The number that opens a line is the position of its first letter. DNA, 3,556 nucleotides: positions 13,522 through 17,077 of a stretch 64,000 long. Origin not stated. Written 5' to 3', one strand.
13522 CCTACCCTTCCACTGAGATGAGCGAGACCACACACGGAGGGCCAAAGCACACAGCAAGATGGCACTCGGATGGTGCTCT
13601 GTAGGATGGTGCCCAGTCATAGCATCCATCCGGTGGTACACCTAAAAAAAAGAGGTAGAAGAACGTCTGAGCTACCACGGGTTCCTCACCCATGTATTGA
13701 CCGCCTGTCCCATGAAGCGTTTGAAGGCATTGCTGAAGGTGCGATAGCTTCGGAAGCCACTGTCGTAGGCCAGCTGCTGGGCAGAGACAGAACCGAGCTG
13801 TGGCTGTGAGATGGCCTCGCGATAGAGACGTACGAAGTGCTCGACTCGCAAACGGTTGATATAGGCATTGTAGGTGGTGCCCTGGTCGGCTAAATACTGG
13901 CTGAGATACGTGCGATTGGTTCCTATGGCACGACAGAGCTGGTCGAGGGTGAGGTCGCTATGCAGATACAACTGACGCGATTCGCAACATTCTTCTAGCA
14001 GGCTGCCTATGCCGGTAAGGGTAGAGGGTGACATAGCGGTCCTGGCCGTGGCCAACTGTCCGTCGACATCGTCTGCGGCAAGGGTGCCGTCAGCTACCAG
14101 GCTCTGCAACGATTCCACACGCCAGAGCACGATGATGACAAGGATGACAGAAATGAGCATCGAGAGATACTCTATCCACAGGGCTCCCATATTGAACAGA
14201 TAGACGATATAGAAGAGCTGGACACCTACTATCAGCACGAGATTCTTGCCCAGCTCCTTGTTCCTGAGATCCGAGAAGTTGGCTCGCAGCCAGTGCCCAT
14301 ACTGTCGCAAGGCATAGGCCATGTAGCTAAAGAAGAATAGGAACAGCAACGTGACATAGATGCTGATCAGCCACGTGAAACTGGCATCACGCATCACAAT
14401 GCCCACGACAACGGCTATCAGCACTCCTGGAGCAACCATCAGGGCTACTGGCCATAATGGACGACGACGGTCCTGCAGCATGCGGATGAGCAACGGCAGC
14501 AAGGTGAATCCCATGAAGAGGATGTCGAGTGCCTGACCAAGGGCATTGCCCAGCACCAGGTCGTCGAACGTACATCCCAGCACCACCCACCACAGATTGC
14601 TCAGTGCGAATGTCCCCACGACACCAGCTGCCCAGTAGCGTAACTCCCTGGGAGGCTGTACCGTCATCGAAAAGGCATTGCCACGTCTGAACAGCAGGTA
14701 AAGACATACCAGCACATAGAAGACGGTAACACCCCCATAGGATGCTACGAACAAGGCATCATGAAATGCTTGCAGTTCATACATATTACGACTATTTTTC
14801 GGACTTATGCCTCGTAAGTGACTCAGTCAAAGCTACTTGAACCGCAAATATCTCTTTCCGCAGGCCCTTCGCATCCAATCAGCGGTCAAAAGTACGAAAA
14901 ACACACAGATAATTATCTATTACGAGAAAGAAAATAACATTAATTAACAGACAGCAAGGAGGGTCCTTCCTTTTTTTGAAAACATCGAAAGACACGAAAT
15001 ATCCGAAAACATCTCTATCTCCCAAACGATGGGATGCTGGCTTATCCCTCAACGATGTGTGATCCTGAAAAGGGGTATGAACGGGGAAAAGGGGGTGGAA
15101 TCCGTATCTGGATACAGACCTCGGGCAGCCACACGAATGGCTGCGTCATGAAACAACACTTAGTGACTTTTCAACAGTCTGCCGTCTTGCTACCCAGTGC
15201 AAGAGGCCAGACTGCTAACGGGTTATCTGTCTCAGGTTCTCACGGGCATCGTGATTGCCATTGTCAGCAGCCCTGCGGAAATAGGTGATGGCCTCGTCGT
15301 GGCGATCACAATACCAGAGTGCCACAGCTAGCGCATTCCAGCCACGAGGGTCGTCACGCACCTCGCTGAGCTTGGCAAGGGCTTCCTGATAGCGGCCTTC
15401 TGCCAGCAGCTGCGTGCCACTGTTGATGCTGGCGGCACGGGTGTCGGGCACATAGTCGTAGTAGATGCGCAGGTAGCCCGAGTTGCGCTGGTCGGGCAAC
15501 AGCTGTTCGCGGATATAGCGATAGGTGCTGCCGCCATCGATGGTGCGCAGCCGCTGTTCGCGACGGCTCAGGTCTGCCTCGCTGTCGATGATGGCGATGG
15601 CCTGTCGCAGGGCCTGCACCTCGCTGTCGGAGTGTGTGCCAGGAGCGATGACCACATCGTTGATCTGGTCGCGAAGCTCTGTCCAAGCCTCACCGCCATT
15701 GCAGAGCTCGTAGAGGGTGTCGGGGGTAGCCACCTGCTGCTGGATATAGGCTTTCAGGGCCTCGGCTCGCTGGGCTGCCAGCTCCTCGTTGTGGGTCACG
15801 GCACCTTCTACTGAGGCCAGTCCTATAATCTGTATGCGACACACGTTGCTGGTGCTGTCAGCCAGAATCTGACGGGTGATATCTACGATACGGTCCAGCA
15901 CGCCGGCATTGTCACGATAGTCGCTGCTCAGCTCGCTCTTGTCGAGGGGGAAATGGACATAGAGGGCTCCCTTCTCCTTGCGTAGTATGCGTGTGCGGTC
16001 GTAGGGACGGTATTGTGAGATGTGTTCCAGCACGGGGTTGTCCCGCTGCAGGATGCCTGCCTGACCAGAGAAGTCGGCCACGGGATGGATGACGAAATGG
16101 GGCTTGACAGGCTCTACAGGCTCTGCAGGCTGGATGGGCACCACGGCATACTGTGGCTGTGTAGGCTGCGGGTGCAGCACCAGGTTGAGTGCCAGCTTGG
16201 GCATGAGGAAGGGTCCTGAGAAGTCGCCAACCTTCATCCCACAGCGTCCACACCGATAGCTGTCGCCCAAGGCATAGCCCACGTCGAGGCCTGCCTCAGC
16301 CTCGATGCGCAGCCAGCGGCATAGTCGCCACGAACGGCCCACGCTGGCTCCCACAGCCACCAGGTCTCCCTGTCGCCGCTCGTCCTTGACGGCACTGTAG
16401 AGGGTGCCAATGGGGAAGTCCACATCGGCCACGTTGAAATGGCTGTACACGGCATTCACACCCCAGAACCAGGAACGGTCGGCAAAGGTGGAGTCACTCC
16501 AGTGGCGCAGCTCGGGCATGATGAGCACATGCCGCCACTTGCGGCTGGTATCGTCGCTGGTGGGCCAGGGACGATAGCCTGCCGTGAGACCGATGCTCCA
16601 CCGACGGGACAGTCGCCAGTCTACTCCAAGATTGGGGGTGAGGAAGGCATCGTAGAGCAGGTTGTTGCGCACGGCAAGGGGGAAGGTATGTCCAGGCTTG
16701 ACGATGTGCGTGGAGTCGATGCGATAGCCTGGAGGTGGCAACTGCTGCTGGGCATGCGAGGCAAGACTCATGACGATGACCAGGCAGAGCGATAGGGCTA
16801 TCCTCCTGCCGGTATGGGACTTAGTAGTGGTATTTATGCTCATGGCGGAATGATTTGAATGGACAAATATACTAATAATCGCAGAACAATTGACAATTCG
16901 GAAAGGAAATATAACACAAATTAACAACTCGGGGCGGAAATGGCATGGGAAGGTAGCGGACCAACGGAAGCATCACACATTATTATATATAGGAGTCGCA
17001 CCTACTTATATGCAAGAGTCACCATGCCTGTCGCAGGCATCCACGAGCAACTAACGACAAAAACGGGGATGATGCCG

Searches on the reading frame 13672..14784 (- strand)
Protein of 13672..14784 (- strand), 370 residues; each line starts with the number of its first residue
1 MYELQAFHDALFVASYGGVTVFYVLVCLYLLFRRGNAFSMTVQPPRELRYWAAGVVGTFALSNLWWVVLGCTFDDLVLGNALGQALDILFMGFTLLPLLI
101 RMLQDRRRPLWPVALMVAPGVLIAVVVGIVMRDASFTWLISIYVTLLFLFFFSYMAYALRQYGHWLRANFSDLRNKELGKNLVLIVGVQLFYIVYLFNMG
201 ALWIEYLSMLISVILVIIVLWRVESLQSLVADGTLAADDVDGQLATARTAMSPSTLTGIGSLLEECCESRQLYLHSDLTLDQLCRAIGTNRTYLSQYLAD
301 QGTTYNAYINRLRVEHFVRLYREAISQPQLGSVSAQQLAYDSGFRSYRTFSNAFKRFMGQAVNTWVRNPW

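Call 12: search_protein_families(library=pfam, proteins=[window:13672-14784:-], max_evalue=0.01)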
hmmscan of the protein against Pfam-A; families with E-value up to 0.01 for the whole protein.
window:13672-14784:- (370 aa): 2 families
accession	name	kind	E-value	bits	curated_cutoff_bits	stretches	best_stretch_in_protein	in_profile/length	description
PF12833.13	HTH_18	-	3.3e-11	43.8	33.6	1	283-367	1-79/80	Helix-turn-helix domain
PF00165.29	HTH_AraC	-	6.1e-08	33.1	26.6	1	337-363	13-38/42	Bacterial regulatory helix-turn-helix proteins, AraC family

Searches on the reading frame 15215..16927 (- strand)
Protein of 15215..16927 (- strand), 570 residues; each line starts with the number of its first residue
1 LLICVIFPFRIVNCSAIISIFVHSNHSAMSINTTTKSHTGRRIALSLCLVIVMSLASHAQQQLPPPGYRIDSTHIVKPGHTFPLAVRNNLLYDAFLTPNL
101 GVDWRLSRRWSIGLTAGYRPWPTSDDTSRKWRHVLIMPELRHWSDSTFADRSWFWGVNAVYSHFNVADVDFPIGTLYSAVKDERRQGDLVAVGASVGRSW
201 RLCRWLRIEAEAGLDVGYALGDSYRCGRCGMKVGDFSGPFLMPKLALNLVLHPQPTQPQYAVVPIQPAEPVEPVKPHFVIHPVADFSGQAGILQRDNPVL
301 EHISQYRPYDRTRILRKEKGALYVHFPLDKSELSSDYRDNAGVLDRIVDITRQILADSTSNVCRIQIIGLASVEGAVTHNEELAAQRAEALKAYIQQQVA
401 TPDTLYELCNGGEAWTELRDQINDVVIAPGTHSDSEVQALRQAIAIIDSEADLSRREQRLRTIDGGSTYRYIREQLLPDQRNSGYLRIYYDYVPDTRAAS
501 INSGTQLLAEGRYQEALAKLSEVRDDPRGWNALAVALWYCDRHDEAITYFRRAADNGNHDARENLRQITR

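Call 12: search_protein_families(library=pfam, proteins=[window:15215-16927:-], max_evalue=0.01)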
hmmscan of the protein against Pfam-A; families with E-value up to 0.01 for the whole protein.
window:15215-16927:- (570 aa): 9 families
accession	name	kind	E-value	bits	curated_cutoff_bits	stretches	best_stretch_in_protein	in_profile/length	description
PF12099.14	DUF3575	-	2e-36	125.4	21.1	1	84-250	18-174/177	Protein of unknown function (DUF3575)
PF07719.23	TPR_2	-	0.00012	22.4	27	1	527-554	1-28/34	Tetratricopeptide repeat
PF00515.34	TPR_1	-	0.00024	21.2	27.8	1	528-553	2-27/34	Tetratricopeptide repeat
PF03797.25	Autotransporter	-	0.00072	19.8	26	0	148-225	75-153/255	Autotransporter beta-domain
PF13424.12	TPR_12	-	0.00092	19.8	30.1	0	530-555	6-31/77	Tetratricopeptide repeat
PF13432.12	TPR_16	-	0.0011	19.8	32.7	1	507-560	7-64/65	Tetratricopeptide repeat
PF00691.25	OmpA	-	0.0016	19.2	27.2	1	353-405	22-74/98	OmpA family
PF14559.12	TPR_19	-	0.0016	19.1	25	1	507-561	1-59/68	Tetratricopeptide repeat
PF13428.12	TPR_14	-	0.0047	17.9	23.5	1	527-562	1-38/44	Tetratricopeptide repeat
